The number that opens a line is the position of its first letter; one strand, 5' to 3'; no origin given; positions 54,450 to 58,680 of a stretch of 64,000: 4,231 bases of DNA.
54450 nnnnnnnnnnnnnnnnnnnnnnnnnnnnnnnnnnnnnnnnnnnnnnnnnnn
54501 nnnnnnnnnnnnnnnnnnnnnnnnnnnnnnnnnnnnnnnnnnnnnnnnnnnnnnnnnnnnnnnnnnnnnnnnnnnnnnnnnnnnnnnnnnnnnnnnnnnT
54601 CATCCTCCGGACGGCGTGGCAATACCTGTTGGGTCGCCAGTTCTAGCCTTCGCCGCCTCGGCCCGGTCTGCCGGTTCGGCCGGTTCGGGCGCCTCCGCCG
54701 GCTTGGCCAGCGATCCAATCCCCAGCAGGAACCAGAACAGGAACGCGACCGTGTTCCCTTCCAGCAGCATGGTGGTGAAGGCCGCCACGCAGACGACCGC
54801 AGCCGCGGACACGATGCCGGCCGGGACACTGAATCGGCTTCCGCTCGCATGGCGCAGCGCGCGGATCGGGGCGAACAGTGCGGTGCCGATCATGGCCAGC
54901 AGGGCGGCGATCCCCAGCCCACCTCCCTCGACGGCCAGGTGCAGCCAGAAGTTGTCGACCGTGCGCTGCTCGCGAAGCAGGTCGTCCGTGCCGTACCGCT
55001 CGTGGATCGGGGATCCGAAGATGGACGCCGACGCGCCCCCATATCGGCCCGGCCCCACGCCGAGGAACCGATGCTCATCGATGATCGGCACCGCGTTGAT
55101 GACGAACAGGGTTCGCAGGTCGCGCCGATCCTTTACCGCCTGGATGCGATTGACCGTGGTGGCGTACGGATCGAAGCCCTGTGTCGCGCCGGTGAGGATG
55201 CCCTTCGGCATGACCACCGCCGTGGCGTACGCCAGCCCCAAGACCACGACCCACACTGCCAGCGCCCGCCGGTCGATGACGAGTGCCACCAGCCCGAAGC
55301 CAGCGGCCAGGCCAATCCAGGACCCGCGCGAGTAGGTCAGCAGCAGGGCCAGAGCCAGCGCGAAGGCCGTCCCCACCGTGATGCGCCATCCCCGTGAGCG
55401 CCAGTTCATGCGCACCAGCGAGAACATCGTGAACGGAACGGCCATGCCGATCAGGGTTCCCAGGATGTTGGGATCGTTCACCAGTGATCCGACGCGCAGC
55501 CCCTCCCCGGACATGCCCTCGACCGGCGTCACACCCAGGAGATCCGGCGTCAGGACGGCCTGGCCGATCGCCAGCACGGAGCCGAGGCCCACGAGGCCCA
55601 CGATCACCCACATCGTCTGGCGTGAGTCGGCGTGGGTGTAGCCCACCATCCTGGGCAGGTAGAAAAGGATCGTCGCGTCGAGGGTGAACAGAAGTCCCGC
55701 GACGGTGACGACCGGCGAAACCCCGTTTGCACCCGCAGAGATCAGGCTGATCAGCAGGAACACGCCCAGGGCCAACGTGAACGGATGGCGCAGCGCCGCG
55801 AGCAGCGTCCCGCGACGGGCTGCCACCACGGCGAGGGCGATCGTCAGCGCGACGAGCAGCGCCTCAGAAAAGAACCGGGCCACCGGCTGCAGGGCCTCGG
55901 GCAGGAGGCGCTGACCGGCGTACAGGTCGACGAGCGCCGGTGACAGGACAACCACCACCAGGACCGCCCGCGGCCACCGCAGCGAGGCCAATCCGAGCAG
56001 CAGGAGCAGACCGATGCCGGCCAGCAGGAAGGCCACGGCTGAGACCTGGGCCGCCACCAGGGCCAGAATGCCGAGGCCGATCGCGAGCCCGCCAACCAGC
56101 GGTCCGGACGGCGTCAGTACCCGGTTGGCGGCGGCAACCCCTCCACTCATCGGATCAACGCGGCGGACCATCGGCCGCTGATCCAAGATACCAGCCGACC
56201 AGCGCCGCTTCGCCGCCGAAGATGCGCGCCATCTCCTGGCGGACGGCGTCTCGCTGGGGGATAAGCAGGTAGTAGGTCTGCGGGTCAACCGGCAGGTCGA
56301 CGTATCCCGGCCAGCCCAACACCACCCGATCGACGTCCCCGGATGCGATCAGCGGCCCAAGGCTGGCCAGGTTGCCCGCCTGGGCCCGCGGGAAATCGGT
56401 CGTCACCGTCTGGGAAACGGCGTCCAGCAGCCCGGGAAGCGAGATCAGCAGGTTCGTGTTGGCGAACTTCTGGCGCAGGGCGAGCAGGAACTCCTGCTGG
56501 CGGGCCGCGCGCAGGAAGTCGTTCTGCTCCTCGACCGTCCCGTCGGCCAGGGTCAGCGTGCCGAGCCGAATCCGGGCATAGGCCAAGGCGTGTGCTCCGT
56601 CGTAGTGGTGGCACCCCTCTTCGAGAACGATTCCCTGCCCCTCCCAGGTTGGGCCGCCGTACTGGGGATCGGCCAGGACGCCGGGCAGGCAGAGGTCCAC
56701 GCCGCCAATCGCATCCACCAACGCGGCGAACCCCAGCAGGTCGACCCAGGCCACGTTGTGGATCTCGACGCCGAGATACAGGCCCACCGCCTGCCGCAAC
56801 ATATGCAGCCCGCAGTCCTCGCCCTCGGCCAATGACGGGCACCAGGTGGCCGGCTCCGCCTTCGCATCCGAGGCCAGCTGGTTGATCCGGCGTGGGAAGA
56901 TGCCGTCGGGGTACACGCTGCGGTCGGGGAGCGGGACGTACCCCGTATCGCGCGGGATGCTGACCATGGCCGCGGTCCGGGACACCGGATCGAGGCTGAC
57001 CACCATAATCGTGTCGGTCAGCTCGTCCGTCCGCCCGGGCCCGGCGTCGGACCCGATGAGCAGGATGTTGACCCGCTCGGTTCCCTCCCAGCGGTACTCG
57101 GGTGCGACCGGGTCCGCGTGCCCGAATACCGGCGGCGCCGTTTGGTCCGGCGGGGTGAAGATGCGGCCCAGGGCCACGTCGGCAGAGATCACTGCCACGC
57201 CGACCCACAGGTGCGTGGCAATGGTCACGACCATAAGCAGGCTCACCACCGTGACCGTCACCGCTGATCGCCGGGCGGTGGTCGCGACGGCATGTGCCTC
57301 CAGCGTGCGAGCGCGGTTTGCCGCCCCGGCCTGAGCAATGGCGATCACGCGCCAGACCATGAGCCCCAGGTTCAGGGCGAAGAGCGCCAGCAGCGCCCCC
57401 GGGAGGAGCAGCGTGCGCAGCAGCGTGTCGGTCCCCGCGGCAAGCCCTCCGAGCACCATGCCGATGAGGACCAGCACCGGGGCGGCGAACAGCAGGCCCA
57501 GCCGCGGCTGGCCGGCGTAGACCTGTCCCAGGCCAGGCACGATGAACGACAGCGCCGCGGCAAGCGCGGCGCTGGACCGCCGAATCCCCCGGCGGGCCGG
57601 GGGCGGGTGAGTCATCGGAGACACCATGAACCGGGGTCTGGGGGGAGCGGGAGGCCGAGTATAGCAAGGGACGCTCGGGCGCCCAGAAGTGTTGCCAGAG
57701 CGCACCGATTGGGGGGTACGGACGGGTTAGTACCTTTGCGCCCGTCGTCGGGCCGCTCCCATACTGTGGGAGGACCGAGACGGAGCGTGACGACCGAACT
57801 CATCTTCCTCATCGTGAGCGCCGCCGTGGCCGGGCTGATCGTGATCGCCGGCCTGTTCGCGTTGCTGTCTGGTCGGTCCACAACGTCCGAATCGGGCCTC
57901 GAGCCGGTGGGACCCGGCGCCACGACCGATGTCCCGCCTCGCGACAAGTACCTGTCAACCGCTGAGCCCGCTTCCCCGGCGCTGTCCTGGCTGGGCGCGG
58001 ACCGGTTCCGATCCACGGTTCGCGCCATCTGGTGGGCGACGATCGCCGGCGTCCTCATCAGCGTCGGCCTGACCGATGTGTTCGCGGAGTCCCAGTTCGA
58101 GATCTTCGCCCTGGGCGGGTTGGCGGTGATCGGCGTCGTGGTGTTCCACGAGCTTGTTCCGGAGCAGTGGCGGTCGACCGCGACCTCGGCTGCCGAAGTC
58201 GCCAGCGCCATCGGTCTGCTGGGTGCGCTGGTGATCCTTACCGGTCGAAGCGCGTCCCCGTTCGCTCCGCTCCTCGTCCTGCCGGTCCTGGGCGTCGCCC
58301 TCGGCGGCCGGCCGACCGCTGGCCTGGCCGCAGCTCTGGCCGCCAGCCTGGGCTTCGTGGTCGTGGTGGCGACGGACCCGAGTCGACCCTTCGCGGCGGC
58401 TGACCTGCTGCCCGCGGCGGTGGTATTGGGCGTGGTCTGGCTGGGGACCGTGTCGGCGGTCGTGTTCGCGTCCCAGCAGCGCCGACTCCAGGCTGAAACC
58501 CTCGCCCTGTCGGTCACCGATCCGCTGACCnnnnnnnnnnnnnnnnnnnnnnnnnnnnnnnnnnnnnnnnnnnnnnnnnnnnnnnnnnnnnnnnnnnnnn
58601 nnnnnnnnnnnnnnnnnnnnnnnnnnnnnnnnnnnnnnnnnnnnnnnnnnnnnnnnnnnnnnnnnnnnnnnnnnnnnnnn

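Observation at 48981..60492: Envelope glycopolymer locus: GT2, GT4, initiating transferase, Wzy-like polymerase and two LCP ligases with a GGDEF cyclase wedged between the LCP paralogs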

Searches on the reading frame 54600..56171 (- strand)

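Call 7: search_protein_families(library=pfam, proteins=[window:54600-56153:-], max_evalue=0.01)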
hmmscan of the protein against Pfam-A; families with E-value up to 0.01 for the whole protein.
window:54600-56153:- (517 aa): 1 family
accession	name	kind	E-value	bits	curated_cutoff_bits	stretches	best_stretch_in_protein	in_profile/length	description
PF04932.20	Wzy_C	-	3e-15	56.7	31.7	1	262-419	2-149/149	O-Antigen ligase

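Call 37: search_protein_families(library=ncbifam, proteins=[window:54600-56171:-], max_evalue=0.00001)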
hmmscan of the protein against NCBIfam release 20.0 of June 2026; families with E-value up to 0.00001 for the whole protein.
window:54600-56171:- (523 aa): 0 families

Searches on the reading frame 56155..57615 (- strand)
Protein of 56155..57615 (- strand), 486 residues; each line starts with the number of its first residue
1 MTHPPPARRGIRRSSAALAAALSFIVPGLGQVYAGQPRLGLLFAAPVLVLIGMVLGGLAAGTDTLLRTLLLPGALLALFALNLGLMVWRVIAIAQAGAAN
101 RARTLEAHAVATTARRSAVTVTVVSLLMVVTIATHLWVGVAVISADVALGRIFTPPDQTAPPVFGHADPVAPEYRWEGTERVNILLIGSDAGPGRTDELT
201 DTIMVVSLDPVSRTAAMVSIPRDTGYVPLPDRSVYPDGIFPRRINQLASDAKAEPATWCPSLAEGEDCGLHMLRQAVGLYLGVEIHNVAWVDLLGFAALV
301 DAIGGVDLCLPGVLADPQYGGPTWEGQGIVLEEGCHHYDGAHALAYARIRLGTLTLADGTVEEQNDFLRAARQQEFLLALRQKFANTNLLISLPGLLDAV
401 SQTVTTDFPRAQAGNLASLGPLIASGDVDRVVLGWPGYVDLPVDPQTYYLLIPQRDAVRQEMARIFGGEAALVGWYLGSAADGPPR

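Call 7: search_protein_families(library=pfam, proteins=[window:56155-57615:-], max_evalue=0.01)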
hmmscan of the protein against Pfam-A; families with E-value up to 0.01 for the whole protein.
window:56155-57615:- (486 aa): 2 families
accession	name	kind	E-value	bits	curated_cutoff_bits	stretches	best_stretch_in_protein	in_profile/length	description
PF03816.19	LytR_cpsA_psr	-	1.3e-23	84.2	24.6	1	200-385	2-149/150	LytR_cpsA_psr family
PF20382.3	DUF6677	-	0.0061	17.6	24.3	0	18-127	1-99/116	Family of unknown function (DUF6677)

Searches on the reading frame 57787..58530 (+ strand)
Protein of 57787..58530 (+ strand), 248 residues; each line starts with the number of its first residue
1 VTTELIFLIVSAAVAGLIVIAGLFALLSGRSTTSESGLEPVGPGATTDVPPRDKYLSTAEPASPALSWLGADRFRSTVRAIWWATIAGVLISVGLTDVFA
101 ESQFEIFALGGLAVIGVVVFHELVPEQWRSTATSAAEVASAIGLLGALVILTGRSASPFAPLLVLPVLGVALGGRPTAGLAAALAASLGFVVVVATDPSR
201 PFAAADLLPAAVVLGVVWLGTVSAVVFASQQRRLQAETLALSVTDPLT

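Call 30: search_protein_families(library=pfam, proteins=[window:57787-58530:+], max_evalue=0.01)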
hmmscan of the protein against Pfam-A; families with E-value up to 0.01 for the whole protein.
window:57787-58530:+ (248 aa): 0 families
